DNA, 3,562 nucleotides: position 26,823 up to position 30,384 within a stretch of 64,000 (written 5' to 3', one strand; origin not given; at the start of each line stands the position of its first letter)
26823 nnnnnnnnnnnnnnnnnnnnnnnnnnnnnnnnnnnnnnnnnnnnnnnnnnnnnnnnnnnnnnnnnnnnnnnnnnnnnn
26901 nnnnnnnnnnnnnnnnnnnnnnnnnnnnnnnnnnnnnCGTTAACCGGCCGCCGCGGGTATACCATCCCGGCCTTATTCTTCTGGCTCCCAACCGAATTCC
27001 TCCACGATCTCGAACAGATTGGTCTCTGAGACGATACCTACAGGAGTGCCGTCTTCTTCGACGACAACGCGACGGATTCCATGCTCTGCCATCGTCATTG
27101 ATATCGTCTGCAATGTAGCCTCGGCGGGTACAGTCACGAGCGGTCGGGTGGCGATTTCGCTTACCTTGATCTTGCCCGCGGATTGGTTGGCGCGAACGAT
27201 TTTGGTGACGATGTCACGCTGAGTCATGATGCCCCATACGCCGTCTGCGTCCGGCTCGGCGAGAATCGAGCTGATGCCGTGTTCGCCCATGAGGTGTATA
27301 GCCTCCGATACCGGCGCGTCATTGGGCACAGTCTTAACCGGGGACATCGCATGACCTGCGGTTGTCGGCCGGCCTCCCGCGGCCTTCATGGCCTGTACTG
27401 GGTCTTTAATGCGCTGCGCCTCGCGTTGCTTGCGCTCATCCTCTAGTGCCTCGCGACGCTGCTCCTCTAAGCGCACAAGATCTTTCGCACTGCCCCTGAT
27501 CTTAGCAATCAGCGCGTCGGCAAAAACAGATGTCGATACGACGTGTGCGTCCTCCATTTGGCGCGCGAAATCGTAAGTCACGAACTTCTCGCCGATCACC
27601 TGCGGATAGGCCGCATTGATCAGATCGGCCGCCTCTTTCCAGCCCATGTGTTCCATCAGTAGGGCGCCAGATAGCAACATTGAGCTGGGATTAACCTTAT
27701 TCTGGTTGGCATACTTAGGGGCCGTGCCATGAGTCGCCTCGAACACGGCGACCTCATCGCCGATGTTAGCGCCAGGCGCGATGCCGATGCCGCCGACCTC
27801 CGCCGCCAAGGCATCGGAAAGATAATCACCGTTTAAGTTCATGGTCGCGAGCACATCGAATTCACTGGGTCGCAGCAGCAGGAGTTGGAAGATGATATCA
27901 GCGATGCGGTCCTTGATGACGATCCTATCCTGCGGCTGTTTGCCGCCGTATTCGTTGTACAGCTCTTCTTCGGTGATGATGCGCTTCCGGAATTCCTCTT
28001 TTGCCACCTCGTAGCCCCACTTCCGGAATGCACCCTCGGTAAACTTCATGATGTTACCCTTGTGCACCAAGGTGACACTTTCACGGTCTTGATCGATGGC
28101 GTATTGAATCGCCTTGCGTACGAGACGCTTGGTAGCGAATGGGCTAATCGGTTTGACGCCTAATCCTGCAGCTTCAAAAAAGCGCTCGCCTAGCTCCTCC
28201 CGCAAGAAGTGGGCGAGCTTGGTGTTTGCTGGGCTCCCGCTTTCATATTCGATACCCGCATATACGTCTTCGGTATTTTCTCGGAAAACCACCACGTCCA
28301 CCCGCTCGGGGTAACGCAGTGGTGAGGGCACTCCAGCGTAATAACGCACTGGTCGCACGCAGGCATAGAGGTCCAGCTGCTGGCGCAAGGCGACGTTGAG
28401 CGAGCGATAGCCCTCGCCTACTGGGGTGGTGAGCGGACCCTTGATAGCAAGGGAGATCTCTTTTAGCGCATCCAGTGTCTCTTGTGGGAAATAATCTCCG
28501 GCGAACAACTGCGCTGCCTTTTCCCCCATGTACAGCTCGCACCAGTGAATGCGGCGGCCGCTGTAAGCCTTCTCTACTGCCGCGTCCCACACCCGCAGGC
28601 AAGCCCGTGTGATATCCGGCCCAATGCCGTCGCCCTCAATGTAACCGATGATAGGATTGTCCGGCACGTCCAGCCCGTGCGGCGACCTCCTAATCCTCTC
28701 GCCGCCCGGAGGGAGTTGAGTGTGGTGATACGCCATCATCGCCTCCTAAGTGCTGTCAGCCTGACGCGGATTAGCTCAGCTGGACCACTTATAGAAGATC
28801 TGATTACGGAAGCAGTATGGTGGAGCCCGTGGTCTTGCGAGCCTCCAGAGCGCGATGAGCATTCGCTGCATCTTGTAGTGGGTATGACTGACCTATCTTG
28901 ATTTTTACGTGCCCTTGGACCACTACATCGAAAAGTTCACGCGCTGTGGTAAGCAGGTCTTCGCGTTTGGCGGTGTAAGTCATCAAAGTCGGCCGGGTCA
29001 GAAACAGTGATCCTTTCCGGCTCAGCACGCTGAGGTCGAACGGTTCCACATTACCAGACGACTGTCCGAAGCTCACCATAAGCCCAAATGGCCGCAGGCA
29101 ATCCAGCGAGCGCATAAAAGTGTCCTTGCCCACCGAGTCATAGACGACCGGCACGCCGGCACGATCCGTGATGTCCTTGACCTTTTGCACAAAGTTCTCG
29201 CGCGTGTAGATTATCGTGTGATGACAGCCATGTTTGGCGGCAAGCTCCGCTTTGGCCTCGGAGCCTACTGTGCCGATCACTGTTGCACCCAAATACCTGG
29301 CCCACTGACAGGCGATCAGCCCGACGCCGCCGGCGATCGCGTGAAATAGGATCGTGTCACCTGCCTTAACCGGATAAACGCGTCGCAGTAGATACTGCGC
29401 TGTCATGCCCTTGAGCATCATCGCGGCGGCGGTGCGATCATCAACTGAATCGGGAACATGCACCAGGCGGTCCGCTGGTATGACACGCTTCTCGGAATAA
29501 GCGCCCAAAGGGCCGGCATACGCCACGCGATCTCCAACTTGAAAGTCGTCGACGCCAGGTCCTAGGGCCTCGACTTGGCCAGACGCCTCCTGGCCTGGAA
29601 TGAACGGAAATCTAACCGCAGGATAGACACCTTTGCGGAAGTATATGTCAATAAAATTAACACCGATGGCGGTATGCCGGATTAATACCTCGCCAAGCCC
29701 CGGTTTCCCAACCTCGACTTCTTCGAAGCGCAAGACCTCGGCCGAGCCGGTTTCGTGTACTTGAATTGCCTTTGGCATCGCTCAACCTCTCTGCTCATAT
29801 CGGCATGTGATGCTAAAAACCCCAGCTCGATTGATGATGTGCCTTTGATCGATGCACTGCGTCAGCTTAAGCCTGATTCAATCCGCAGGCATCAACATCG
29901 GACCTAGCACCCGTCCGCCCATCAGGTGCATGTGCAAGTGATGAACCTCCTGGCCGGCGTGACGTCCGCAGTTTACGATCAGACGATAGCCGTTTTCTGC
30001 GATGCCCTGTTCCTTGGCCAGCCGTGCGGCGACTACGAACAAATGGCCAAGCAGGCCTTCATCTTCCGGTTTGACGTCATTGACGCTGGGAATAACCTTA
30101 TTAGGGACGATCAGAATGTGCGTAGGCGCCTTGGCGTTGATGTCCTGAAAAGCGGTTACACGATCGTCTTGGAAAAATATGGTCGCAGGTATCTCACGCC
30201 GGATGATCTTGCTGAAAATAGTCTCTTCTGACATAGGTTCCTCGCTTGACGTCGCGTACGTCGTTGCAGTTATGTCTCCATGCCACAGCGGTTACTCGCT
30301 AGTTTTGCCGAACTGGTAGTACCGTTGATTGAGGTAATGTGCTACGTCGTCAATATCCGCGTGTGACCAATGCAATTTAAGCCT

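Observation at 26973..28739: Second isocitrate dehydrogenase fused to a tandem CBS domain, with the canonical icd directly after aceBA and no aceK in view.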

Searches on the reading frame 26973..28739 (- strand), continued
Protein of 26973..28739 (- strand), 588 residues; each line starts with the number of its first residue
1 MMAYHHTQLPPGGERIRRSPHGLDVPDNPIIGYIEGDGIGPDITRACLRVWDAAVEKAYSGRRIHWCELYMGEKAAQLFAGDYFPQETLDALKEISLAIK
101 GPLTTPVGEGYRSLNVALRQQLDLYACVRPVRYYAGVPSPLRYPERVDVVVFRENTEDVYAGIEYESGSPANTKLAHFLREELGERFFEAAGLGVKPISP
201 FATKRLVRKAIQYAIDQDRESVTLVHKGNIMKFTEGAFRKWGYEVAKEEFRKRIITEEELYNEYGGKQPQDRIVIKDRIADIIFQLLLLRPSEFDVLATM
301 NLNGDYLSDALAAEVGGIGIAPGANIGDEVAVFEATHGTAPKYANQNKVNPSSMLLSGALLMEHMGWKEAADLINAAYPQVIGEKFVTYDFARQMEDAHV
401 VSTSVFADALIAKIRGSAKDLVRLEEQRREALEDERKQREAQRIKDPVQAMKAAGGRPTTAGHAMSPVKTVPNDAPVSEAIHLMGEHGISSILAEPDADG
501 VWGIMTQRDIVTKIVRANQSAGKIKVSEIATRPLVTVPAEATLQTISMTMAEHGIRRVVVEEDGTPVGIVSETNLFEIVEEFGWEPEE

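Call 16: find_encoding_contigs(protein=P0007, flank=10000, max_places=2)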
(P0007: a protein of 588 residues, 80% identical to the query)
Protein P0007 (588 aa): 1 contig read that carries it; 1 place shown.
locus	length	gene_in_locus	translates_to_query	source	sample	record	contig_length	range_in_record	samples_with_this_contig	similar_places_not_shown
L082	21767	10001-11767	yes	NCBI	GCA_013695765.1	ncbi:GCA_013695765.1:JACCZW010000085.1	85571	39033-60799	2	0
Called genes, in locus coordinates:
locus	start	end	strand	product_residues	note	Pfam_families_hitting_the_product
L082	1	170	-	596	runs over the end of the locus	PF00009:GTP_EFTU, PF03144:GTP_EFTU_D2, PF00679:EFG_C, PF06421:LepA_C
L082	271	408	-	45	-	-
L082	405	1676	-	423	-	PF00089:Trypsin, PF13365:Trypsin_2, PF00595:PDZ (weak), PF13180:PDZ_2, PF17820:PDZ_6 (faint)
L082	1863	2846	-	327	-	PF03888:MucB_RseB, PF17188:MucB_RseB_C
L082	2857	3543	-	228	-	PF03872:RseA_N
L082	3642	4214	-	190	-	PF07638:Sigma70_ECF (weak), PF04542:Sigma70_r2, PF08281:Sigma70_r4_2, PF04545:Sigma70_r4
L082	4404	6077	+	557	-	PF00890:FAD_binding_2, PF01266:DAO (weak), PF03486:HI0933_like (faint), PF07992:Pyr_redox_2 (faint), PF02910:Succ_DH_flav_C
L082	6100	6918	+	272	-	PF00581:Rhodanese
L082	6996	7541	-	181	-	PF00929:RNase_T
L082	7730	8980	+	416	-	PF16491:Peptidase_M48_N, PF01435:Peptidase_M48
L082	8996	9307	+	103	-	PF13442:Cytochrome_CBB3 (weak)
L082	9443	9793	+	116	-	PF11969:DcpS_C, PF01230:HIT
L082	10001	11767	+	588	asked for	PF00180:Iso_dh, PF00571:CBS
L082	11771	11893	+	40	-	-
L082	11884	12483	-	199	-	PF21176:RecR_HhH, PF02132:RecR_ZnF, PF01751:Toprim, PF13662:Toprim_4, PF21175:RecR_C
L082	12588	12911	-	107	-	PF02575:YbaB_DNA_bd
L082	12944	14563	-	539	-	PF05496:RuvB_N (weak), PF13177:DNA_pol3_delta2, PF00004:AAA, PF07728:AAA_5 (faint), PF13401:AAA_22 (faint), PF22608:DNAX_ATPase_lid, PF12169:DNA_pol3_gamma3, PF12170:DNA_pol3_tau_5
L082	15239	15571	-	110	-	PF08850:DUF1820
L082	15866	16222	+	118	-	PF01903:CbiX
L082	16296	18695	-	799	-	PF01326:PPDK_N, PF00391:PEP-utilizers, PF02896:PEP-utilizers_C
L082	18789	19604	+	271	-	PF03618:Kinase-PPPase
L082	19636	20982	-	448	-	PF00180:Iso_dh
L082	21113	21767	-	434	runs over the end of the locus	PF00463:ICL, PF13714:PEP_mutase, PF00463:ICL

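Call 37: predict_structure(alignment_id=A3)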
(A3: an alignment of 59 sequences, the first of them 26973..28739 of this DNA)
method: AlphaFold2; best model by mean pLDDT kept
length: 588 residues; sequences in the alignment: 59
mean_pLDDT: 83.2   pTM: 0.73
mean pLDDT of the five models: 83.2, 83.1, 83.1, 81.2, 80.6
residues with pLDDT >= 90: 168; 70-90: 352; 50-70: 57; < 50: 11
segments of 3 or more residues with pLDDT < 50: 107-111, 586-588
pLDDT, mean of each block of 10 residues (from residue 1): 77 86 88 86 92 94 93 88 89 92 59 71 83 81 84 78 72 88 87 76 88 89 80 72 88 86 80 88 79 87 72 67 84 71 74 90 93 93 87 85 94 92 87 86 75 69 80 91 85 89 89 79 87 89 88 90 85 80 54
secondary structure, 60 per line:
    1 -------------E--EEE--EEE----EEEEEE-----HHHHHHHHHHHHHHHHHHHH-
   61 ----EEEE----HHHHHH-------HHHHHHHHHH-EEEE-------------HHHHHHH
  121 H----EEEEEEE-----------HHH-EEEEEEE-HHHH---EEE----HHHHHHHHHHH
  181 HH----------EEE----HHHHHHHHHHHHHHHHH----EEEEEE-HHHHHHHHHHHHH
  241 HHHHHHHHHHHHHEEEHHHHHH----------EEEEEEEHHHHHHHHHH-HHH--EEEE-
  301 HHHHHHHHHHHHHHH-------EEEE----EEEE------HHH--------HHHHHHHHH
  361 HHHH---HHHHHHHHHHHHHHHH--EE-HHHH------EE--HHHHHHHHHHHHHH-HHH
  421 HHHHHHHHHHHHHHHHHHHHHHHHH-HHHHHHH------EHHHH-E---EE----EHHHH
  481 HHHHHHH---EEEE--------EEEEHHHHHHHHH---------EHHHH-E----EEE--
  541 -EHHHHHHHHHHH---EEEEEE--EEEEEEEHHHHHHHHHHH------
elements in order: E17-19 E22-24 E29-34 H40-59 E65-68 H73-78 H86-95 E97-100 H114-121 E126-132 E148-154 H156-159 E163-165 H170-182 E193-195 H200-216 E221-226 H228-253 E254-256 H257-262 E273-279 H280-289 E296-299 H301-315 E323-326 E331-334 H352-364 H368-383 H389-392 H403-416 H418-445 H447-453 H461-464 H477-487 E491-494 E503-506 H507-515 H526-529 E536-538 H543-553 E557-562 E565-571 H572-582

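Call 55: fold_search(model_id=the predicted structure, library=pdb)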
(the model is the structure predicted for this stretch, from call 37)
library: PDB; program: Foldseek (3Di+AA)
matches with E <= 10: 1297; with E <= 0.001: 716
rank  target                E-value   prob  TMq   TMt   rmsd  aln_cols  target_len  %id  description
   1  1sjs                  3.2e-51  1.00  0.64  0.89   2.9       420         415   59  ACCESS TO PHOSPHORYLATION IN ISOCITRATE DEHYDROGENASE MAY OCCUR BY DOMAIN SHIFTING (released 1997-12-03)
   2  4ajb                  4.3e-51  1.00  0.63  0.88   3.0       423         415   57  3D structure of E. coli Isocitrate Dehydrogenase K100M mutant in complex with Isocitrate, magnesium(II) and thioNADP (released 2012-10-31)
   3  1cw1                  4.8e-51  1.00  0.63  0.88   2.9       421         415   58  CRYSTAL STRUCTURE OF ISOCITRATE DEHYDROGENASE MUTANT K230M BOUND TO ISOCITRATE AND MN2+ (released 1999-09-01)
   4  1p8f                  6.0e-51  1.00  0.63  0.88   3.0       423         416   58  A four location model to explain the stereospecificity of proteins. (released 2003-05-20)
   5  5m2e_A                8.5e-51  1.00  0.65  0.91   2.6       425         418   59  Apo structure of Pseudomonas aeruginosa Isocitrate Dehydrogenase, ICD. (released 2017-12-20)
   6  2iv0_A                1.5e-50  1.00  0.67  0.94   2.2       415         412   58  Thermal stability of isocitrate dehydrogenase from Archaeoglobus fulgidus studied by crystal structure analysis and en (released 2007-04-17)
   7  1cw7                  2.8e-50  1.00  0.63  0.88   2.9       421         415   58  LOW TEMPERATURE STRUCTURE OF WILD-TYPE IDH COMPLEXED WITH MG-ISOCITRATE (released 1999-09-01)
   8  1iso                  4.5e-50  1.00  0.63  0.88   2.9       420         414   58  ISOCITRATE DEHYDROGENASE: STRUCTURE OF AN ENGINEERED NADP+--> NAD+ SPECIFICITY-REVERSAL MUTANT (released 1996-12-07)
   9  1idd                  7.5e-50  1.00  0.63  0.88   3.0       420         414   58  ISOCITRATE DEHYDROGENASE Y160F MUTANT APO ENZYME (released 1996-03-08)
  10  6c0e_A                1.0e-49  1.00  0.63  0.86   3.2       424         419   57  Crystal Structure of Isocitrate Dehydrogenase from Legionella pneumophila with bound NADPH with an alpha-ketoglutarate (released 2018-02-07)
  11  6c0e_B                1.1e-49  1.00  0.62  0.87   3.1       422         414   57  Crystal Structure of Isocitrate Dehydrogenase from Legionella pneumophila with bound NADPH with an alpha-ketoglutarate (released 2018-02-07)
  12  3icd                  2.4e-49  1.00  0.63  0.87   3.0       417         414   58  STRUCTURE OF A BACTERIAL ENZYME REGULATED BY PHOSPHORYLATION, ISOCITRATE DEHYDROGENASE (released 1991-01-15)
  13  7icd                  4.2e-49  1.00  0.63  0.88   3.0       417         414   58  REGULATION OF AN ENZYME BY PHOSPHORYLATION AT THE ACTIVE SITE (released 1991-10-15)
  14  1grp                  5.6e-49  1.00  0.63  0.88   3.0       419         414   58  REGULATORY AND CATALYTIC MECHANISMS IN ESCHERICHIA COLI ISOCITRATE DEHYDROGENASE: MULTIPLE ROLES FOR N115 (released 1996-04-03)
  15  3dms                  6.6e-49  1.00  0.63  0.88   2.8       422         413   56  1.65A crystal structure of isocitrate dehydrogenase from Burkholderia pseudomallei (released 2008-07-15)
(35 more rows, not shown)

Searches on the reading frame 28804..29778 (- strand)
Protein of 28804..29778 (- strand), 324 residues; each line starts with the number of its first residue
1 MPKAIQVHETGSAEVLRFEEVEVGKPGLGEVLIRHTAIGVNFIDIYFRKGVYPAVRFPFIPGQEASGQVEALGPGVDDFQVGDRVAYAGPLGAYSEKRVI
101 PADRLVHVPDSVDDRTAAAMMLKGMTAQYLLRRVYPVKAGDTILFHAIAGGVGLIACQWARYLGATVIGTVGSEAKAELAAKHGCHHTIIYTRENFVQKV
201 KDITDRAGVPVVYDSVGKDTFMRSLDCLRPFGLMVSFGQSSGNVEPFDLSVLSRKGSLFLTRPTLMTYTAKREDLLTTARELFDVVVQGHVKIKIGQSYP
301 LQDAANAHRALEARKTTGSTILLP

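Call 8: search_protein_families(library=pfam, proteins=[window:28804-29778:-], max_evalue=0.001)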
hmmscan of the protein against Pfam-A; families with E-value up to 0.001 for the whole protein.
window:28804-29778:- (324 aa): 3 families
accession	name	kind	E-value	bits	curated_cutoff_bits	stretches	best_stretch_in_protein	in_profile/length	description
PF00107.32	ADH_zinc_N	-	7.4e-25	87.8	31.8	1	151-255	1-105/129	Zinc-binding dehydrogenase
PF13602.12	ADH_zinc_N_2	-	1.8e-21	77.9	27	1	184-322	2-134/134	Zinc-binding dehydrogenase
PF08240.17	ADH_N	-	2.9e-19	69.7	23.5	1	29-110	3-104/104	Alcohol dehydrogenase GroES-like domain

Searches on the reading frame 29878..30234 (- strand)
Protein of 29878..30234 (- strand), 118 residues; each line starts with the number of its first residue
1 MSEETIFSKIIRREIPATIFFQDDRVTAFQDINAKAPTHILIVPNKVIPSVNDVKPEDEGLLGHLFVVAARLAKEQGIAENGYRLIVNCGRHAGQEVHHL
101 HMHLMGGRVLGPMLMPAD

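Call 8: search_protein_families(library=pfam, proteins=[window:29878-30234:-], max_evalue=0.001)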
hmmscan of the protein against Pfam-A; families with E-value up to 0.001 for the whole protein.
window:29878-30234:- (118 aa): 2 families
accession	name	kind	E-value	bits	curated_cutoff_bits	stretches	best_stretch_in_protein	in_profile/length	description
PF01230.28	HIT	-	3.2e-28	98.7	21.5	1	12-108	1-96/98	HIT domain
PF11969.13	DcpS_C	-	3.6e-25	89.1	24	1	5-106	2-101/114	Scavenger mRNA decapping enzyme C-term binding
